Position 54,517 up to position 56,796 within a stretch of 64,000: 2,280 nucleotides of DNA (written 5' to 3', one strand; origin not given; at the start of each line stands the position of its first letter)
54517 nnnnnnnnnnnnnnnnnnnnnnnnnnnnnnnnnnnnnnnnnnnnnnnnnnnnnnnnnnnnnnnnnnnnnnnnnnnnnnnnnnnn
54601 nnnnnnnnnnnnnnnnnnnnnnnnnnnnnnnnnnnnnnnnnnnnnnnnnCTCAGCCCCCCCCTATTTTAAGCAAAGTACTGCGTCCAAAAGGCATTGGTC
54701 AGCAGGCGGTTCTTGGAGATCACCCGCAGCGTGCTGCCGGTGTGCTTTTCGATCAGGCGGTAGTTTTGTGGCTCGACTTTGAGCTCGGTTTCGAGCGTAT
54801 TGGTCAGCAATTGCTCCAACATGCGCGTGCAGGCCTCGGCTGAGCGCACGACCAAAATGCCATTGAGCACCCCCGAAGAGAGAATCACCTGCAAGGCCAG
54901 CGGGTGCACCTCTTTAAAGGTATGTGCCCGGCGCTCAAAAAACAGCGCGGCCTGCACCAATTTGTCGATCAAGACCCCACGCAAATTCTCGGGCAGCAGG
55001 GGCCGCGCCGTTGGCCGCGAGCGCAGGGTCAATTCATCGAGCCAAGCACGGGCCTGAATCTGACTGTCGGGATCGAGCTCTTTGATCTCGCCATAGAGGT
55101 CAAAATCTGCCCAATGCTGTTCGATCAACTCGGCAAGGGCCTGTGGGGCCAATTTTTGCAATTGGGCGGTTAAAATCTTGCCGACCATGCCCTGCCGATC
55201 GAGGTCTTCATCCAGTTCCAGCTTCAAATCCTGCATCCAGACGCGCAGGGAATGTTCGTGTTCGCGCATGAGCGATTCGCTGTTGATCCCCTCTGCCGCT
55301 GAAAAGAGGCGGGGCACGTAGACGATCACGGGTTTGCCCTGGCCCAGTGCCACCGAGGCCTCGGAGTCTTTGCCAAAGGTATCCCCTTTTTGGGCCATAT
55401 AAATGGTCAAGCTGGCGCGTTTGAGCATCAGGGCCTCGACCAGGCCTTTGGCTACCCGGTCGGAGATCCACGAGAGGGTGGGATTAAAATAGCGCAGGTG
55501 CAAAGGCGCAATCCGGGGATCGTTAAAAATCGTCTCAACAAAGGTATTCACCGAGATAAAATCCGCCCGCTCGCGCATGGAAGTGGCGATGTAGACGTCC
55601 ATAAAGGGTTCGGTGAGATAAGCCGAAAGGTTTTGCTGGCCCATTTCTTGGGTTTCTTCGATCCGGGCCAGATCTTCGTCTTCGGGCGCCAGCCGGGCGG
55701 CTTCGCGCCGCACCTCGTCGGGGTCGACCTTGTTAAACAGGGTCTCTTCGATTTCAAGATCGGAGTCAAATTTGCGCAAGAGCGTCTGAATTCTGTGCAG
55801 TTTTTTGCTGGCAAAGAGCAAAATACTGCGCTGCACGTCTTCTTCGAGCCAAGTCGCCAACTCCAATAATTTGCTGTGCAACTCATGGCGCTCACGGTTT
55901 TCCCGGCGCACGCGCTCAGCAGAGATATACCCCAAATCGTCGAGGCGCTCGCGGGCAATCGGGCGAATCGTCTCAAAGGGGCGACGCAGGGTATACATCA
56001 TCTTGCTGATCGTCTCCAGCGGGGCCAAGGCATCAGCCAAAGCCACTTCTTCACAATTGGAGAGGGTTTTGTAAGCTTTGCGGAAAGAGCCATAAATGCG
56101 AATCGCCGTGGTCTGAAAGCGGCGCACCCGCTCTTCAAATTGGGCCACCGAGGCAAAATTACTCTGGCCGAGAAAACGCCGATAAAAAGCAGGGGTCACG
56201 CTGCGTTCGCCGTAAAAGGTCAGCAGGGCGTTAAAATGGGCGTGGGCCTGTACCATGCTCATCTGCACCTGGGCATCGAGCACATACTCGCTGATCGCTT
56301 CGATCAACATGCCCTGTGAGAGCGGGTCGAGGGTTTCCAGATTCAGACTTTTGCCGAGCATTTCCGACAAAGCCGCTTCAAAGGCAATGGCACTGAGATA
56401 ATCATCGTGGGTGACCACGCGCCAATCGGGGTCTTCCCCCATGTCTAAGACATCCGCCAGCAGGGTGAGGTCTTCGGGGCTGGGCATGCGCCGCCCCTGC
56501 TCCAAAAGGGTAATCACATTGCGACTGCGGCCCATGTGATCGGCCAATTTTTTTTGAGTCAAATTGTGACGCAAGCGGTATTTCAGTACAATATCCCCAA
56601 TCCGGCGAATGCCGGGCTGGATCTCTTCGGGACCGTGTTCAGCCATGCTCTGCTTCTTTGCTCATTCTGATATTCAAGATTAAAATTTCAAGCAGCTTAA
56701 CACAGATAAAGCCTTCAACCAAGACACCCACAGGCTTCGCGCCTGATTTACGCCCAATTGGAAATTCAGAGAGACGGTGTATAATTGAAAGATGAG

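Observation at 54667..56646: XRE-HTH protein fused to a nucleoside-2-deoxyribosyltransferase-like (SLOG/NDT-like) domain, co-oriented with an NHL-repeat lipoprotein and adjacent to the TA island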

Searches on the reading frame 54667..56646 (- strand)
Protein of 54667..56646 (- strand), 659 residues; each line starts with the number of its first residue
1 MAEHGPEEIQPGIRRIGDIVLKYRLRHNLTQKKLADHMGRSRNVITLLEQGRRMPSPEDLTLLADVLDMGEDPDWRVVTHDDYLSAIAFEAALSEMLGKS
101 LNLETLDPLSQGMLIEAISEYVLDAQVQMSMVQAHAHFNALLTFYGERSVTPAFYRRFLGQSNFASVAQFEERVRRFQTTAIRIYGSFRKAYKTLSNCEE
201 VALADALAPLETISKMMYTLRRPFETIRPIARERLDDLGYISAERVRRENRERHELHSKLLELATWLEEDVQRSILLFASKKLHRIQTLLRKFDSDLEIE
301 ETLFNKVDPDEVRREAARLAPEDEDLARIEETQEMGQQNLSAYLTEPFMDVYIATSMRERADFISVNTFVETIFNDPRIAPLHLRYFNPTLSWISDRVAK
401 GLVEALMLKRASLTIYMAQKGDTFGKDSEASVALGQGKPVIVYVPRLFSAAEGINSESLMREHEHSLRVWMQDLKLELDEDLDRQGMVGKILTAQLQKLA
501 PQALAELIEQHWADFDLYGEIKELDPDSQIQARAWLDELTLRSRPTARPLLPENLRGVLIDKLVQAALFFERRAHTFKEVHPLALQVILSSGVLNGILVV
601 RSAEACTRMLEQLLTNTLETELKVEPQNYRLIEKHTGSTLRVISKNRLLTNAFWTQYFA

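Call 3: search_protein_families(library=pfam, proteins=[window:54667-56646:-], max_evalue=1)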
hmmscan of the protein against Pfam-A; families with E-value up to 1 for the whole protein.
window:54667-56646:- (659 aa): 5 families
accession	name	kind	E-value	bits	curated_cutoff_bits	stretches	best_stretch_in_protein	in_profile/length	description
PF13560.12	HTH_31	-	1.3e-09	38.7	27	1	23-72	9-59/64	Helix-turn-helix domain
PF01381.28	HTH_3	-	2.1e-09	37.7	23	1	22-69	3-50/55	Helix-turn-helix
PF12844.13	HTH_19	-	0.0035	17.6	30.2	1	22-60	6-44/64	Helix-turn-helix domain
PF19808.4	DUF6291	-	0.042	14.5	27.2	0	103-128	12-37/79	Family of unknown function (DUF6291)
PF22485.1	DUF6987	-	0.16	12.2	26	0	517-540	73-96/200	Domain of unknown function (DUF6987)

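Call 4: search_protein_families(library=ncbifam, proteins=[window:54667-56646:-], max_evalue=1)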
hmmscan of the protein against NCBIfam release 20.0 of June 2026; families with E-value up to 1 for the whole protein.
window:54667-56646:- (659 aa): 5 families
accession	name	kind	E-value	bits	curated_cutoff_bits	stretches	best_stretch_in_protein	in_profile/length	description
TIGR03070.1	couple_hipB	subfamily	2.6e-07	30.5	71.65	1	15-56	2-43/58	type II toxin-antitoxin system Y4mF family antitoxin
NF041951.1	phage_RstR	subfamily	3e-06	27.4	80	1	17-72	4-59/108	RstR family transcriptional repressor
NF047948.1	male_kill_WMK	equivalog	0.00026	20.5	300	1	7-68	154-215/300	WO male-killing family protein Wmk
NF007257.0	PRK09706.1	subfamily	0.011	15.6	101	1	15-70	5-60/135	transcriptional repressor DicA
TIGR00270.2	TIGR00270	equivalog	0.013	15.3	110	1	18-64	78-124/159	multiprotein bridging factor aMBF1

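Call 5: search_protein_families(library=padloc, proteins=[window:54667-56646:-], max_evalue=1)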
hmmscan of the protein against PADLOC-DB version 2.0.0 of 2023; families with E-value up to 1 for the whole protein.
window:54667-56646:- (659 aa): 10 families
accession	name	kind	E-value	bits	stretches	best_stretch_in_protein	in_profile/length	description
PDLC02926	HTH_VI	-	1.5e-08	32.8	1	16-69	2-55/92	-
PDLC03952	RmrA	-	4.6e-05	20.4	1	22-68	29-75/395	-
PDLC03951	RmrA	-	9.9e-05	19.5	1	22-71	15-64/400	-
PDLC03949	RmrA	-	0.00019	18.4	1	24-69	11-56/363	-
PDLC04775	PDC-M69A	-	0.00058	18.3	1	15-72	7-64/113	-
PDLC03947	RmrA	-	0.00098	16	1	21-69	17-65/383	-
PDLC04142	capH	-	0.001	18.1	1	24-77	15-66/103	capH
PDLC03946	RmrA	-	0.004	13.9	1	24-69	11-56/357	-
PDLC03954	RmrA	-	0.01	12.8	1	22-69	17-64/380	-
PDLC03666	Control_protein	-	0.028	12.9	1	15-70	6-61/77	control protein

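Call 6: find_homologous_proteins(query=window:54667-56646:-)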
Query window:54667-56646:- (659 aa): 836 proteins with E <= 0.001 among 8000 candidates; the best 120 are listed.
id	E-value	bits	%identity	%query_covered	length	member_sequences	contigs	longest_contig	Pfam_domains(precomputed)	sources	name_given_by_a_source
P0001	0.0e+0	1392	95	100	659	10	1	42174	PF01381.29,PF13560.13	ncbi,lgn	ncbi:MAG: helix-turn-helix domain-containing protein [Candidatus Sericytochromatia bacterium]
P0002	0.0e+0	1272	87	100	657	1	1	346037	PF01381.29,PF13560.13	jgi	jgi:transcriptional regulator with XRE-family HTH domain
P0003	0.0e+0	1160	80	100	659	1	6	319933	PF01381.29,PF13560.13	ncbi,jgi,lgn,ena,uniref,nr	ncbi:hypothetical protein COW36_13655 [bacterium (Candidatus Blackallbacteria) CG17_big_fil_post_rev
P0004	0.0e+0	1156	80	100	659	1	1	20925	PF01381.29,PF13560.13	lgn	-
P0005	0.0e+0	1115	78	99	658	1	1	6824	PF01381.29,PF13560.13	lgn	-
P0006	0.0e+0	1028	72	99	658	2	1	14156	PF12844.14,PF01381.29,PF13560.13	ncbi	-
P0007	0.0e+0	1015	71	99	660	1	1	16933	PF13560.13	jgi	-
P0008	0.0e+0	1014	70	99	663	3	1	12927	PF01381.29,PF13560.13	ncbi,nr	ncbi:MAG: helix-turn-helix transcriptional regulator [Candidatus Sericytochromatia bacterium]|nr:hel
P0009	1.2e-296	1003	70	100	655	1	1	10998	PF01381.29,PF13560.13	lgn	-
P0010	1.5e-287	973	69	100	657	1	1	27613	PF13560.13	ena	-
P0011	1.3e-284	964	69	99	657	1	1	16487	PF01381.29,PF13560.13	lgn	-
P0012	1.4e-281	954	68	99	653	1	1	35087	PF12844.14,PF01381.29,PF13560.13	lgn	-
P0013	1.2e-277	941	67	100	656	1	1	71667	PF01381.29,PF13560.13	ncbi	-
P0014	6.5e-277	938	67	100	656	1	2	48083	PF12844.14,PF01381.29,PF13560.13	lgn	-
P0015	9.7e-277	938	67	99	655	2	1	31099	PF12844.14,PF01381.29,PF13560.13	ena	-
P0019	5.2e-267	906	65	100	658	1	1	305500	PF12844.14,PF01381.29,PF13560.13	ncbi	ncbi:MAG: helix-turn-helix domain-containing protein [Candidatus Sericytochromatia bacterium]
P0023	2.4e-256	870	64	98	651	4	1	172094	PF12844.14,PF01381.29,PF13560.13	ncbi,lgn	-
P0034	4.7e-201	688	53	98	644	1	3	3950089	PF12844.14,PF01381.29,PF13560.13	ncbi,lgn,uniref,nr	ncbi:helix-turn-helix domain-containing protein [Longimicrobium terrae]|uniref:Transcriptional regul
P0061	7.8e-155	535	47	97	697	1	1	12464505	PF01381.29,PF13560.13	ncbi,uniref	ncbi:helix-turn-helix domain-containing protein [Sorangium sp. So ce1024]|uniref:helix-turn-helix do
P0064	5.1e-154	532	46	98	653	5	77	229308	PF12844.14,PF01381.29,PF13560.13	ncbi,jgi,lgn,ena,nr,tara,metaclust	ncbi:MAG: hypothetical protein CL932_15205 [Deltaproteobacteria bacterium]|nr:hypothetical protein [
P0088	5.1e-149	516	44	98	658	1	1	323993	PF12844.14,PF01381.29,PF13560.13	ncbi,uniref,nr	ncbi:helix-turn-helix domain-containing protein [Hyalangium versicolor]|uniref:helix-turn-helix doma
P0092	1.3e-148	515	44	98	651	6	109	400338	PF12844.14,PF01381.29,PF13560.13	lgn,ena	-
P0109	4.3e-147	510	44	98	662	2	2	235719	PF12844.14,PF01381.29,PF13560.13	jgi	jgi:transcriptional regulator with XRE-family HTH domain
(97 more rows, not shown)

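Call 7: search_solved_structures(query=window:54667-56646:-, max_evalue=10)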
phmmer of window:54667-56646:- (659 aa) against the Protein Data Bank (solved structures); distinct sequences matched with E-value up to 10: 8.
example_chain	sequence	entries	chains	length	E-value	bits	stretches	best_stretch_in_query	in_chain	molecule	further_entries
8tac_A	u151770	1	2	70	3.9e-07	32.3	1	6-70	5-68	DBP48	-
7t5u_A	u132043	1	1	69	0.0013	20.7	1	14-70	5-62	Helix-turn-helix domain-containing protein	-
9iaq_A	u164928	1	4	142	0.034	16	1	23-69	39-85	HTH cro/C1-type domain-containing protein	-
9k3w_A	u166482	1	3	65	0.05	15.5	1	23-57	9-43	Transcriptional regulator, PbsX family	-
3fmy_A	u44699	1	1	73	0.27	13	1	18-68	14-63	HTH-type transcriptional regulator MQSA (ygiT/b3021)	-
9b0x_L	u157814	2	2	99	0.41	12.4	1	216-285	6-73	ATP synthase coupling factor 6, F6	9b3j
2kz8_A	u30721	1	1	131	1.1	11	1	18-68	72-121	Uncharacterized HTH-type transcriptional regulator ygiT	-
3gn5_A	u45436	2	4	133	1.2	10.9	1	18-68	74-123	HTH-type transcriptional regulator MQSA (YGIT/b3021) | Uncharacterized HTH-type transcriptional regulator ygiT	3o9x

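Call 11: find_encoding_contigs(protein=P0003, flank=8000, max_places=2)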
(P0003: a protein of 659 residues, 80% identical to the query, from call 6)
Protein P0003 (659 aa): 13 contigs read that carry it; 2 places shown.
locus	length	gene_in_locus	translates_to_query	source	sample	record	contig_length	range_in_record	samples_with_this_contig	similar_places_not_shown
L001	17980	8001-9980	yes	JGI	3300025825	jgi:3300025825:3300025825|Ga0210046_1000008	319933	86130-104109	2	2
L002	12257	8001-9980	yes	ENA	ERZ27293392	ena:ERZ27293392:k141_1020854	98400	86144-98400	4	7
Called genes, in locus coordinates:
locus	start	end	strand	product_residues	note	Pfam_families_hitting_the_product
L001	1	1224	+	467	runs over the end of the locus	PF00990:GGDEF, PF22335:Cas10-Cmr2_palm2 (weak)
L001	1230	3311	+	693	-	PF00912:Transgly, PF00905:Transpeptidase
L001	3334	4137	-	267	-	PF05175:MTS (faint), PF13489:Methyltransf_23, PF01209:Ubie_methyltran, PF08241:Methyltransf_11, PF08242:Methyltransf_12, PF13649:Methyltransf_25, PF13847:Methyltransf_31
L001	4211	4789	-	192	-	-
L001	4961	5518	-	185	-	PF01022:HTH_5, PF12840:HTH_20, PF25212:HVO_A0114 (weak), PF09860:DUF2087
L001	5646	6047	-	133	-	PF00072:Response_reg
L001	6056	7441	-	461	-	PF11850:DUF3370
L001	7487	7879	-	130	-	-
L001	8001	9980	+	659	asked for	PF01381:HTH_3 (weak), PF13560:HTH_31 (weak)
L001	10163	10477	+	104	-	-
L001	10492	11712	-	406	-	PF01731:Arylesterase (faint), PF08450:SGL (faint), PF24684:Vgb_lyase (faint), PF01436:NHL (weak), PF25021:TEN_NHL, PF01436:NHL (weak)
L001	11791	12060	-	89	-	-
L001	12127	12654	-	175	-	PF13508:Acetyltransf_7 (weak)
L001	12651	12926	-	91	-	PF08681:TacA1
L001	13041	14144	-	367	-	PF00872:Transposase_mut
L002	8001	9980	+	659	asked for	PF01381:HTH_3 (weak), PF13560:HTH_31 (weak)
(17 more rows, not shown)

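Call 12: find_encoding_contigs(protein=P0019, flank=8000, max_places=2)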
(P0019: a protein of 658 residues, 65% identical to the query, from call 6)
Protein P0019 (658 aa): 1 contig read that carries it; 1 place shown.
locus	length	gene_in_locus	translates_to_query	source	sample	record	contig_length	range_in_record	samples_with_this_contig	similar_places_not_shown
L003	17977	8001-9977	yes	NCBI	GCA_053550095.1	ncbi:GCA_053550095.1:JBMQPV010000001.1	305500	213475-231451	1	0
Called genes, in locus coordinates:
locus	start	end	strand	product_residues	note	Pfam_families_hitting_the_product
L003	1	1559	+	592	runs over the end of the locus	PF02465:FliD_N, PF07195:FliD_C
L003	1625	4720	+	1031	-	PF13485:Peptidase_MA_2, PF07676:PD40 (faint), PF26550:Tricorn_2nd, PF26549:Tricorn_N (weak)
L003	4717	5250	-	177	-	-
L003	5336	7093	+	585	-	PF00496:SBP_bac_5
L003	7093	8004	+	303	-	PF03193:RsgA_GTPase (faint), PF01926:MMR_HSR1, PF02421:FeoB_N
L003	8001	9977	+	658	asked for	PF01381:HTH_3, PF12844:HTH_19 (weak), PF13560:HTH_31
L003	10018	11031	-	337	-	-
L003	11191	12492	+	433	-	PF00144:Beta-lactamase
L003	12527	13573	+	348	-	PF00400:WD40 (faint), PF07676:PD40 (faint), PF24814:WD40_Prp19 (faint), PF25175:Beta-prop_WDR5 (faint), PF23414:Beta-prop_EML_2 (faint), PF23381:Beta-prop_IFT122_1st, PF25174:Beta-prop_THOC3 (weak)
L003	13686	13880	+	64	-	-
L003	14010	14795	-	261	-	PF13557:Phenol_MetA_deg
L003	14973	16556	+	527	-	PF13231:PMT_2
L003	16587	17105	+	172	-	-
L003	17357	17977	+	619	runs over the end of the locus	PF01565:FAD_binding_4, PF02913:FAD-oxidase_C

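Call 13: find_encoding_contigs(protein=P0034, flank=8000, max_places=2)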
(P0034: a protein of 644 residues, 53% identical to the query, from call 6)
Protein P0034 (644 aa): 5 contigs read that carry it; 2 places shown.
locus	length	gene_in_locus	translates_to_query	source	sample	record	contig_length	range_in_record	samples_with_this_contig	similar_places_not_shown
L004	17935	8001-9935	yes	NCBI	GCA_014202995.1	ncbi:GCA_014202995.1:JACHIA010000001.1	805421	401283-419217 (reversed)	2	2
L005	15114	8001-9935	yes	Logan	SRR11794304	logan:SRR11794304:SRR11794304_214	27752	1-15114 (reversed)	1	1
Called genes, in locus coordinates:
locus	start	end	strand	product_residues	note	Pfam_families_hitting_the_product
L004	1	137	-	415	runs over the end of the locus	PF07969:Amidohydro_3, PF01979:Amidohydro_1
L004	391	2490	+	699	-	-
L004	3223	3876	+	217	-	PF01872:RibD_C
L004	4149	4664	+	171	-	-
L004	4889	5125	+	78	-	-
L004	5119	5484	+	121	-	PF02452:PemK_toxin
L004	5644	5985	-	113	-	-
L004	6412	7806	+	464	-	PF00383:dCMP_cyt_deam_1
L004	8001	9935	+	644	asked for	PF01381:HTH_3 (weak), PF12844:HTH_19 (weak), PF13560:HTH_31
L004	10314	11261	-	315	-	PF00294:PfkB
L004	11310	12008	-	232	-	PF22769:DCD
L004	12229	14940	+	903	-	PF00270:DEAD (faint)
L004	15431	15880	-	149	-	-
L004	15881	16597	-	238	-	PF00215:OMPdecase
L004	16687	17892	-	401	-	PF07833:Cu_amine_oxidN1 (weak), PF01520:Amidase_3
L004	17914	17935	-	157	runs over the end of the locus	PF01668:SmpB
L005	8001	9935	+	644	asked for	PF01381:HTH_3 (weak), PF12844:HTH_19 (weak), PF13560:HTH_31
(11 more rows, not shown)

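Call 14: find_encoding_contigs(protein=P0061, flank=8000, max_places=1)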
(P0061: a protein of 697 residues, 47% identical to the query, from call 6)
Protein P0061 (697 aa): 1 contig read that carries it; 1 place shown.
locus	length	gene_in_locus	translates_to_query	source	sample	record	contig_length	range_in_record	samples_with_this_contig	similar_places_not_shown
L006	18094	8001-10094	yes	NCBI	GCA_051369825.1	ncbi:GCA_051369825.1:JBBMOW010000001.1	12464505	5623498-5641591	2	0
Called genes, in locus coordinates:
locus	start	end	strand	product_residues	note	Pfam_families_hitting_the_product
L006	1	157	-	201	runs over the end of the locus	PF05685:Uma2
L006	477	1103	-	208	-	PF04002:RadC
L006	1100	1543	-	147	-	-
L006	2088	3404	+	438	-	-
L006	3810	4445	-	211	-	PF04002:RadC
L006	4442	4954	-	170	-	PF04542:Sigma70_r2 (weak), PF07638:Sigma70_ECF (weak), PF08281:Sigma70_r4_2 (weak)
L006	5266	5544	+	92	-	PF12844:HTH_19 (faint), PF13560:HTH_31, PF01381:HTH_3, PF13443:HTH_26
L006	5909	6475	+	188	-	PF01725:Ham1p_like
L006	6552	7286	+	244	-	PF13289:SIR2_2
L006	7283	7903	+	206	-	PF01712:dNK, PF02223:Thymidylate_kin (faint)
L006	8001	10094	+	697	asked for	PF01381:HTH_3 (weak), PF13560:HTH_31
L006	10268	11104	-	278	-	-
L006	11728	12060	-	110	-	PF06722:EryCIII-like_C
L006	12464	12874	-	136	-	-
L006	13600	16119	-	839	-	PF13191:AAA_16, PF24883:NPHP3_N, PF05729:NACHT (weak), PF13401:AAA_22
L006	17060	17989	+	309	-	-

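Call 15: find_encoding_contigs(protein=P0088, flank=8000, max_places=1)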
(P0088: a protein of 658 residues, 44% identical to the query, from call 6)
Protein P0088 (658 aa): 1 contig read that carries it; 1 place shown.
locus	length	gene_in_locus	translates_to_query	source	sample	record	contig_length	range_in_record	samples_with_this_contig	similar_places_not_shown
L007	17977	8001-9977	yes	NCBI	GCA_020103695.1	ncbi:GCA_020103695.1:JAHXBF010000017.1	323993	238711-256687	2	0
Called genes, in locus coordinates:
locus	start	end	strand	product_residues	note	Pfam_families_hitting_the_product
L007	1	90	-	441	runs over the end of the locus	PF00324:AA_permease, PF13520:AA_permease_2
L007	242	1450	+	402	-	PF09273:Rubis-subs-bind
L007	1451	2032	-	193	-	PF01872:RibD_C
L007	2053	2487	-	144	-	PF03795:YCII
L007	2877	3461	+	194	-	-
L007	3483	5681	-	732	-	PF01315:Ald_Xan_dh_C, PF02738:MoCoBD_1, PF20256:MoCoBD_2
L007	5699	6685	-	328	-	PF00941:FAD_binding_5, PF03450:CO_deh_flav_C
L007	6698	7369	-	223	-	PF00111:Fer2, PF01799:Fer2_2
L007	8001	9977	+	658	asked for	PF01381:HTH_3, PF12844:HTH_19 (faint), PF13560:HTH_31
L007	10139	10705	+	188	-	PF05685:Uma2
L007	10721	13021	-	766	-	PF01244:Peptidase_M19, PF04706:Dickkopf_N (faint)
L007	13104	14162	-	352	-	PF13367:PrsW-protease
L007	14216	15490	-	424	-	PF00512:HisKA, PF02518:HATPase_c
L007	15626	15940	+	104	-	PF12840:HTH_20, PF01022:HTH_5, PF12802:MarR_2 (weak)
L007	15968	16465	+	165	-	PF08327:AHSA1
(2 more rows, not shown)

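Call 16: find_encoding_contigs(protein=P0092, flank=8000, max_places=2)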
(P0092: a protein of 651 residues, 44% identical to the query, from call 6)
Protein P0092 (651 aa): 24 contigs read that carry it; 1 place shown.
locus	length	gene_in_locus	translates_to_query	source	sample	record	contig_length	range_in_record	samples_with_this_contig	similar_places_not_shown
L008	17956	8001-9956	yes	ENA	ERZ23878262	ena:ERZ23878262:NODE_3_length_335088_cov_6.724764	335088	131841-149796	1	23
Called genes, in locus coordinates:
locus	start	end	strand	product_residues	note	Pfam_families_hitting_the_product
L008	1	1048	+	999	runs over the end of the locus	PF07929:PRiA4_ORF3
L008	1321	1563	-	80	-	PF22548:AEP-TOTE (weak)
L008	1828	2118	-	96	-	PF05016:ParE_toxin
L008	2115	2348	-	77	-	PF09720:Unstab_antitox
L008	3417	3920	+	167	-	PF07719:TPR_2 (faint), PF00515:TPR_1 (faint)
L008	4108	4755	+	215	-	-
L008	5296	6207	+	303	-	PF03050:DDE_Tnp_IS66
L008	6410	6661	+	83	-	PF03050:DDE_Tnp_IS66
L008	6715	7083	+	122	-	-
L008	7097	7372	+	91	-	-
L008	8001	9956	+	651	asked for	PF01381:HTH_3, PF12844:HTH_19, PF13560:HTH_31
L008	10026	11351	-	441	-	-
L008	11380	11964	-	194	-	-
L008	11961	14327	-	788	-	PF05496:RuvB_N (weak), PF00004:AAA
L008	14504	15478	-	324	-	-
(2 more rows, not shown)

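Call 17: find_encoding_contigs(protein=P0064, flank=8000, max_places=2)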
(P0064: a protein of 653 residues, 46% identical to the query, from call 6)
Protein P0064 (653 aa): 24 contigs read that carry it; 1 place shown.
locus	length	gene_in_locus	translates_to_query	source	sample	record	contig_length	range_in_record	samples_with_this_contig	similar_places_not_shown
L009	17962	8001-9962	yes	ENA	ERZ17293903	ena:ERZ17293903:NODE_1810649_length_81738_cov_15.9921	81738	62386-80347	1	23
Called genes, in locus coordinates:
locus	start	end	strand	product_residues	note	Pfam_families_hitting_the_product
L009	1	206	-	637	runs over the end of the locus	PF17957:Big_7 (faint), PF19077:Big_13 (faint)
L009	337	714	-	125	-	PF01597:GCV_H, PF00364:Biotin_lipoyl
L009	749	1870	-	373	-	PF01571:GCV_T, PF08669:GCV_T_C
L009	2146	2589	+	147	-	PF00293:NUDIX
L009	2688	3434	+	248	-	-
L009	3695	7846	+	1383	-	PF07705:CARDB (weak), PF16116:DUF4832 (faint), PF07705:CARDB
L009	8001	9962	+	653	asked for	PF01381:HTH_3, PF12844:HTH_19 (faint), PF13560:HTH_31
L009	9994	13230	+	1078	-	PF01564:Spermine_synth, PF07719:TPR_2 (faint), PF12895:ANAPC3 (faint), PF13181:TPR_8 (faint), PF13371:TPR_9 (faint), PF13424:TPR_12 (faint), PF13428:TPR_14 (faint), PF13432:TPR_16 (weak), +5 more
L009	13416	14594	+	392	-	PF13506:Glyco_transf_21, PF00535:Glycos_transf_2, PF13641:Glyco_tranf_2_3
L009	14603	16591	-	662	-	PF08497:Radical_SAM_N, PF04055:Radical_SAM (weak), PF11842:DUF3362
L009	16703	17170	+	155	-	-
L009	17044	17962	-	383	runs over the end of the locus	PF07995:GSDH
